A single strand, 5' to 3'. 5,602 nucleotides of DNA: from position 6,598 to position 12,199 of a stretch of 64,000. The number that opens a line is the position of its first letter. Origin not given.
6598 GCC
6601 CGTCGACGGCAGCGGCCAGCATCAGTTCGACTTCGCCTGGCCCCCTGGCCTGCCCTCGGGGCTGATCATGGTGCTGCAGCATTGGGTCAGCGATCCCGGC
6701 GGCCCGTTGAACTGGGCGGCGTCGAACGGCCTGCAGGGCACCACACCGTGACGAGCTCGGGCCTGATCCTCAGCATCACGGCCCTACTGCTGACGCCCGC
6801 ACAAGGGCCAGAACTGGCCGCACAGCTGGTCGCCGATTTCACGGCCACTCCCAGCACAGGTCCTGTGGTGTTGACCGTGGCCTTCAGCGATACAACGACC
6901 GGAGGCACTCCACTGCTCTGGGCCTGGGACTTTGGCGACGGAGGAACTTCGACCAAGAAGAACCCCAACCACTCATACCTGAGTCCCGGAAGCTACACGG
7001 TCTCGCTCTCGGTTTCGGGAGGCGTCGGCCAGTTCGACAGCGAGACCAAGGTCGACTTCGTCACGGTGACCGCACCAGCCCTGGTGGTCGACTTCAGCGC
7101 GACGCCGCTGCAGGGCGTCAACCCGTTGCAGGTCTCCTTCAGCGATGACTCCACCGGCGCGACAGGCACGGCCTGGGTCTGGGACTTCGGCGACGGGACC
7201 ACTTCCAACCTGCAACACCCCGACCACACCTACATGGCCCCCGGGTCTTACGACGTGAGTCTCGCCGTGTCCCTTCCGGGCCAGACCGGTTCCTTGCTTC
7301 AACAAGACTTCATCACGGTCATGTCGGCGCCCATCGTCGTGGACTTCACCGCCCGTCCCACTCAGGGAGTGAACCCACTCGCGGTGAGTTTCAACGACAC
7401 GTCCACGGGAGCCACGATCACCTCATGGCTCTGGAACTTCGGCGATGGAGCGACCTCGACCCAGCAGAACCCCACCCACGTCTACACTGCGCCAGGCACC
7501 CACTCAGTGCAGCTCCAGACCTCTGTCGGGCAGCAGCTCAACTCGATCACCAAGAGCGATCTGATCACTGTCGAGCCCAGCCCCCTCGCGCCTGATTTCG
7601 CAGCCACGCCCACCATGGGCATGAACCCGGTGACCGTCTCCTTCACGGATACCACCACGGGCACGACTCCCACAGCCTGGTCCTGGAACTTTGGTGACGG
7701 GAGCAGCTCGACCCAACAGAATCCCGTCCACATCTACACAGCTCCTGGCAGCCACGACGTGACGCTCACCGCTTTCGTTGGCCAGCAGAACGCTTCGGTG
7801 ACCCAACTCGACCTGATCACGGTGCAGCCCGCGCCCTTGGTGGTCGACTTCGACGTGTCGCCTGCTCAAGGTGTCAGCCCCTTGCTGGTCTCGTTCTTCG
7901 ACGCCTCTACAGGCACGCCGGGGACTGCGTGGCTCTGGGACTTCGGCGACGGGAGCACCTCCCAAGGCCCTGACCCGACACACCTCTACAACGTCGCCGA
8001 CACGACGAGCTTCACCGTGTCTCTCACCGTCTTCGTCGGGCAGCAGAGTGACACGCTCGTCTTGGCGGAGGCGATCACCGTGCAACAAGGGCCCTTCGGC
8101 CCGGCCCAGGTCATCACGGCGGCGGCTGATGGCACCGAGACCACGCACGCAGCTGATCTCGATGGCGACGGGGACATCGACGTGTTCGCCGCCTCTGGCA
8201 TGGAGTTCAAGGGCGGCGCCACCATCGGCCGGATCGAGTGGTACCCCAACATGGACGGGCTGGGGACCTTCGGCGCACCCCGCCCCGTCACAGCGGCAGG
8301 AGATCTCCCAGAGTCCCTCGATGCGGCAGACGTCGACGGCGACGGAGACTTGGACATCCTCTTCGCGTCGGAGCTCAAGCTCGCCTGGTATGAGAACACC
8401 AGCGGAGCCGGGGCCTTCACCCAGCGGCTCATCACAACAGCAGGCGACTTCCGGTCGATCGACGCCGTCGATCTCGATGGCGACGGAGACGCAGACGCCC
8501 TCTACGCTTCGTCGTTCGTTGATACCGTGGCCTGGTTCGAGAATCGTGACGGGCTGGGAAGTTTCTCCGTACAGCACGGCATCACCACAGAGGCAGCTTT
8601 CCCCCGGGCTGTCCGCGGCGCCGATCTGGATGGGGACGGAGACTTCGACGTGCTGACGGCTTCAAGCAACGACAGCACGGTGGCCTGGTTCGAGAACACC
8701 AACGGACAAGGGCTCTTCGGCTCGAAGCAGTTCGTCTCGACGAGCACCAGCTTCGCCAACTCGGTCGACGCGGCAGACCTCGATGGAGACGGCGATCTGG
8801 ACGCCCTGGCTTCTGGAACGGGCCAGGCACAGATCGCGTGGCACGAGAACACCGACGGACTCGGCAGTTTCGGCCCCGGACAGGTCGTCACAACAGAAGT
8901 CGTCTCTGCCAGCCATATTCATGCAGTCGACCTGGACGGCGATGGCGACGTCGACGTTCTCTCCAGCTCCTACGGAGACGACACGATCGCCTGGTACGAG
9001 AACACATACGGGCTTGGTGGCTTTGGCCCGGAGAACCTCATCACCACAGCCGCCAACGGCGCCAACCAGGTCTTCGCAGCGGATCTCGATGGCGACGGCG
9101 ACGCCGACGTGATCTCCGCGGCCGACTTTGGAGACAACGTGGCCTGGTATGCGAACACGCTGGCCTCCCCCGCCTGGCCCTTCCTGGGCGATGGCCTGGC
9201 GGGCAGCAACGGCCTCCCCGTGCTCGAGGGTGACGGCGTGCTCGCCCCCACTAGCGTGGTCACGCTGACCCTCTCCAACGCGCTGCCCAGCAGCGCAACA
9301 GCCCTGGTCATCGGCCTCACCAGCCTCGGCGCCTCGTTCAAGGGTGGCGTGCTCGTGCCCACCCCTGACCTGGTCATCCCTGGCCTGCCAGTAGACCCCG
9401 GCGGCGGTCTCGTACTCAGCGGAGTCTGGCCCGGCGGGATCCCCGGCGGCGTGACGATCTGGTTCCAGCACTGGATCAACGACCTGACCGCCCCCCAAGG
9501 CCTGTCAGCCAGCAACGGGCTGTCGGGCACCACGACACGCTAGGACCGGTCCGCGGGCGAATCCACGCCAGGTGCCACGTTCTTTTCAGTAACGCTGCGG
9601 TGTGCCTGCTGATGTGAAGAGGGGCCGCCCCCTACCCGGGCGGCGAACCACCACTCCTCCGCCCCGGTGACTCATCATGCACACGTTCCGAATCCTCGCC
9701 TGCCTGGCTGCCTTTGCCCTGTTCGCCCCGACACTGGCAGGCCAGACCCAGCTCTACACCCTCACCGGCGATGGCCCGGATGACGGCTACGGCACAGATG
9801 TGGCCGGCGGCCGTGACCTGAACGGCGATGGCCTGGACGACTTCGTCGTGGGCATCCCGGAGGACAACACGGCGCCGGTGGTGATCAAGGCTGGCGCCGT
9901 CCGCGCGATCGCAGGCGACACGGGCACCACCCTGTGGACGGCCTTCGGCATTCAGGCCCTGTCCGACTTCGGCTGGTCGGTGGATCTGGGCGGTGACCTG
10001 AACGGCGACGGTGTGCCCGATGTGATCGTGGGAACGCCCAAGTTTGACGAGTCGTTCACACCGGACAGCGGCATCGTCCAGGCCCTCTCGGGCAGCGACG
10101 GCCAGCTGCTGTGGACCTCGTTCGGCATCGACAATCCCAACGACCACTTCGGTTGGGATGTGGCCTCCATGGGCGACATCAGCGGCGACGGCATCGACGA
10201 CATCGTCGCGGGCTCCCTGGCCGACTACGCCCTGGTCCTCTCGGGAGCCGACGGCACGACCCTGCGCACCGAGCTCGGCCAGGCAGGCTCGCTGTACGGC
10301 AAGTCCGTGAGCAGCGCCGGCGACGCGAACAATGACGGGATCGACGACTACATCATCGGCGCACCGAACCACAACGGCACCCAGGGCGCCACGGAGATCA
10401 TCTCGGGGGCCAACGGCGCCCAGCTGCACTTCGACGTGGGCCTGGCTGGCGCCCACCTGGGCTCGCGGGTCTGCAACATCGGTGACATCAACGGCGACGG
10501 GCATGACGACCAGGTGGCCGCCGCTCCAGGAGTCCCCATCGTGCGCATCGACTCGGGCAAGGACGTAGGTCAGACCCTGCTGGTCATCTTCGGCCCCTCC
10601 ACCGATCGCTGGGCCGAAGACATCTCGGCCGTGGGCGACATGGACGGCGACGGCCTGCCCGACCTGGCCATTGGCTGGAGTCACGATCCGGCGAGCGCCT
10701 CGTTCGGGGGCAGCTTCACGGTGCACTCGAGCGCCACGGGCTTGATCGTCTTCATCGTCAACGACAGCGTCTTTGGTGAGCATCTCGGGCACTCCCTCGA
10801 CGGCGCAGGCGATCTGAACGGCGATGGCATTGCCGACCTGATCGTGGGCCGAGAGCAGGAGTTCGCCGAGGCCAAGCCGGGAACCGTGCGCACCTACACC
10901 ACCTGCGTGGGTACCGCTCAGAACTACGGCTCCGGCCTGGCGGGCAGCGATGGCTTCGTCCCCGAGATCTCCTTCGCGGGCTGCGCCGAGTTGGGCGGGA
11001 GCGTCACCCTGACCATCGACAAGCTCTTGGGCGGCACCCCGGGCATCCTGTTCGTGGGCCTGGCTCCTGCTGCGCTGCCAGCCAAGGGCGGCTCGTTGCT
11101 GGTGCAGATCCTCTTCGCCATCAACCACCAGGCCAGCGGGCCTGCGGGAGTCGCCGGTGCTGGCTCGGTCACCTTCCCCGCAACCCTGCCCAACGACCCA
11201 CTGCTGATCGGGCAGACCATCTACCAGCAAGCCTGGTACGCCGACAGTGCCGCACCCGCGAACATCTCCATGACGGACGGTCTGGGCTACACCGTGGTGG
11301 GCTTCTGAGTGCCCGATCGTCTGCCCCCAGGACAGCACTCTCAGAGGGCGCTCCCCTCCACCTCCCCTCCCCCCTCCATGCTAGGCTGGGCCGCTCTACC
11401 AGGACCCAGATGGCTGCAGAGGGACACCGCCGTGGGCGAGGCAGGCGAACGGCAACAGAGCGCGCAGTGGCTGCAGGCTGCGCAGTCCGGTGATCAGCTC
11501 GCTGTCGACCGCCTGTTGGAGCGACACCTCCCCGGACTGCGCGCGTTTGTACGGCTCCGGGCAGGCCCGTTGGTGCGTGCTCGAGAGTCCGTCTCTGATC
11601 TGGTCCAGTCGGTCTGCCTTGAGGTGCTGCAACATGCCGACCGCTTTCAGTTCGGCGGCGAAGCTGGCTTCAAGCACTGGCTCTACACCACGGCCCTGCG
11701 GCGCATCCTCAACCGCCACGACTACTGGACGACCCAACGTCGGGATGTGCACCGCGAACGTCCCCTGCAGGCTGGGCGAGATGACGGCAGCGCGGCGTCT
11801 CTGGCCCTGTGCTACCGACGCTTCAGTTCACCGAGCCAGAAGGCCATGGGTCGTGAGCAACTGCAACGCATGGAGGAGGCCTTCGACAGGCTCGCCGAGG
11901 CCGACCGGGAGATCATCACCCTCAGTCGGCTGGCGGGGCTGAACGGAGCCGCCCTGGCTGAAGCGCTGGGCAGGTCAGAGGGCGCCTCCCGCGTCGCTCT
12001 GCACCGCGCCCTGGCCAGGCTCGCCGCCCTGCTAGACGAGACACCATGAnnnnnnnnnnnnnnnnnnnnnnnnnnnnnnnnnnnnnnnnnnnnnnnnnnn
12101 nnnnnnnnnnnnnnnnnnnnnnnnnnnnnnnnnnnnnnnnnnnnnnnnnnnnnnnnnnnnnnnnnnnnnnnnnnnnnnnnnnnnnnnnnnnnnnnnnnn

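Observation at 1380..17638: Unassigned ~125-aa C-terminal domain on five unrelated secreted proteins: candidate new protein-sorting or surface-anchoring signal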

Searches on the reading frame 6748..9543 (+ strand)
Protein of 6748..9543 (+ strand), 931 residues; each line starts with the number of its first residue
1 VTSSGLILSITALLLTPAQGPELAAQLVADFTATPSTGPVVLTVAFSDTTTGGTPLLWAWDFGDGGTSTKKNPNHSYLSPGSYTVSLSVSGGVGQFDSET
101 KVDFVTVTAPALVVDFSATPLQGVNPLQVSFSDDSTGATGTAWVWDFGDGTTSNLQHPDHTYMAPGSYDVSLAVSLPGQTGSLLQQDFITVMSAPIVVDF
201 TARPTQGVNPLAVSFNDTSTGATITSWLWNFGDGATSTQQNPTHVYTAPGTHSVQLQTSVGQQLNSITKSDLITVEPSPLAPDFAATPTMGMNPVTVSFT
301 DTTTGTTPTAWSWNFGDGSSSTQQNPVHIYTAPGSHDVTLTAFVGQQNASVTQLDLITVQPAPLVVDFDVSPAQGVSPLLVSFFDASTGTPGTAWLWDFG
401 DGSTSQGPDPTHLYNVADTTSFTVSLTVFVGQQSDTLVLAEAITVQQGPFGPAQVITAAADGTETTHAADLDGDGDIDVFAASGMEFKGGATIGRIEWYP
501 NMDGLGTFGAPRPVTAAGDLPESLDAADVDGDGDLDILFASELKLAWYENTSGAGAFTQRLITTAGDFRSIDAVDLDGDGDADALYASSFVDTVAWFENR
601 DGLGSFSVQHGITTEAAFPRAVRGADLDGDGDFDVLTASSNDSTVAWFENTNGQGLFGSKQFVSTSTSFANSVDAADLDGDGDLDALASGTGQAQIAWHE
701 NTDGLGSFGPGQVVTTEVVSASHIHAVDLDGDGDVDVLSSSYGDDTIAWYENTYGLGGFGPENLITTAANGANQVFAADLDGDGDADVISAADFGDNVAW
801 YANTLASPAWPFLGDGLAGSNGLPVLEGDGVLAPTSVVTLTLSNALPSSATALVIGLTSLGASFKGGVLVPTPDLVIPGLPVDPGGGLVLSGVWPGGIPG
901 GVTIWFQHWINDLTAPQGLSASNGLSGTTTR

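Call 8: search_protein_families(library=pfam, proteins=[window:6748-9543:+], max_evalue=0.01)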
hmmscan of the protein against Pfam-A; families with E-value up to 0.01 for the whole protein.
window:6748-9543:+ (931 aa): 5 families
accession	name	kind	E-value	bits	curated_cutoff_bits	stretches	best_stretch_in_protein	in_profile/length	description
PF18911.6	PKD_4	-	5e-66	219.2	27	5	39-107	19-85/85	PKD domain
PF13517.12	FG-GAP_3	-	4.5e-51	171.7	26.9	7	626-687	1-60/61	FG-GAP-like repeat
PF00801.26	PKD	-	2.3e-48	162.6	23.5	5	35-103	12-79/80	PKD domain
PF01839.29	FG-GAP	-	5.8e-16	58.4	22.1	0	618-648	1-27/37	FG-GAP repeat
PF12256.14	TcdB_toxin_midN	-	1.2e-06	28.4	24.8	0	715-746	19-52/181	Insecticide toxin TcdB middle/N-terminal region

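Call 9: search_protein_families(library=ncbifam, proteins=[window:6748-9543:+], max_evalue=0.01)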
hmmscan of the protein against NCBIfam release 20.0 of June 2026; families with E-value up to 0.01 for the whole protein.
window:6748-9543:+ (931 aa): 1 family
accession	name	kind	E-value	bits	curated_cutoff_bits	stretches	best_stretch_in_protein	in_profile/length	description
TIGR00864.1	PCC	subfamily_domain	8.9e-20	68.8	1861.4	1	56-437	1087-1470/2700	polycystin cation channel protein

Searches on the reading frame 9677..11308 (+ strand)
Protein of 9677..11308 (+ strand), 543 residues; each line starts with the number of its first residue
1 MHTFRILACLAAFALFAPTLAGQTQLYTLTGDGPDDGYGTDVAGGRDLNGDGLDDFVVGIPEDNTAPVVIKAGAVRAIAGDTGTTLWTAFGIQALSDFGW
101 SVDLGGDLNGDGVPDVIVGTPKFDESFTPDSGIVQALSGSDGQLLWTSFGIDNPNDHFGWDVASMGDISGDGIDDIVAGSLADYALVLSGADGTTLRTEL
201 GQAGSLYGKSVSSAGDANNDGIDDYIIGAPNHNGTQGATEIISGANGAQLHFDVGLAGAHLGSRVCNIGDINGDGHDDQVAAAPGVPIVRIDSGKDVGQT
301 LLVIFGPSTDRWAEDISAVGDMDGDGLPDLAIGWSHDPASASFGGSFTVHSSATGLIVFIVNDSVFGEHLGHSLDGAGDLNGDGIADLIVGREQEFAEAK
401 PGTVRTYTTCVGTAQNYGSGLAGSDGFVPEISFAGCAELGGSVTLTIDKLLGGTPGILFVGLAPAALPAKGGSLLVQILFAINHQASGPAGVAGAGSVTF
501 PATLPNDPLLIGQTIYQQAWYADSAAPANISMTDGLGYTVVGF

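Call 8: search_protein_families(library=pfam, proteins=[window:9677-11308:+], max_evalue=0.01)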
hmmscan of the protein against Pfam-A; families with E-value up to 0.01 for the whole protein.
window:9677-11308:+ (543 aa): 3 families
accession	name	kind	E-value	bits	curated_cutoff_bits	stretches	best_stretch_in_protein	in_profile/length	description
PF01839.29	FG-GAP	-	1.3e-30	105.2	22.1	5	98-134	1-34/37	FG-GAP repeat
PF13517.12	FG-GAP_3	-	2.4e-17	63.7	26.9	3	47-118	1-61/61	FG-GAP-like repeat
PF23727.1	Beta-prop_FAM234A_B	-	0.00066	18.8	26.4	0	131-256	51-173/467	FAM234A/B beta-propeller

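Call 9: search_protein_families(library=ncbifam, proteins=[window:9677-11308:+], max_evalue=0.01)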
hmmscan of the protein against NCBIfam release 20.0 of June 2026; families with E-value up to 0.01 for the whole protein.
window:9677-11308:+ (543 aa): 1 family
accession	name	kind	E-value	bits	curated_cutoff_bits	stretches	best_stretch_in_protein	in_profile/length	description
NF047539.1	XAC2610_fam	domain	0.0042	17.6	35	0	319-336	3-20/89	XAC2610-related protein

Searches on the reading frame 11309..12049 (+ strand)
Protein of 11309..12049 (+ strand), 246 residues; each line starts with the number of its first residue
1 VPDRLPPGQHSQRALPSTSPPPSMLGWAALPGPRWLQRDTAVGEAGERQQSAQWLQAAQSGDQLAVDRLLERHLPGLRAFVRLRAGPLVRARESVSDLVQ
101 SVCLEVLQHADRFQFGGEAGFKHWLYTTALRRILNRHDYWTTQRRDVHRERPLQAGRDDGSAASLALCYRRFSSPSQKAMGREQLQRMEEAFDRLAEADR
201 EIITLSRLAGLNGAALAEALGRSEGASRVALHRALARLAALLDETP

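Call 32: search_protein_families(library=pfam, proteins=[window:11309-12049:+], max_evalue=0.001)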
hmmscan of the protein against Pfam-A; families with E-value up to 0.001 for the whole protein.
window:11309-12049:+ (246 aa): 4 families
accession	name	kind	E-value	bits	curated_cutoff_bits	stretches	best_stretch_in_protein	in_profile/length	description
PF08281.18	Sigma70_r4_2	-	2.6e-10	40.2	25.7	1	186-238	2-54/54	Sigma-70, region 4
PF04542.20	Sigma70_r2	-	1.3e-09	38.2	24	1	69-136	1-64/71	Sigma-70 region 2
PF07638.17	Sigma70_ECF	-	2e-07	31.5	21.1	1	50-234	3-175/185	ECF sigma factor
PF04545.22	Sigma70_r4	-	1e-05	25.4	24.1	1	191-238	1-48/50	Sigma-70, region 4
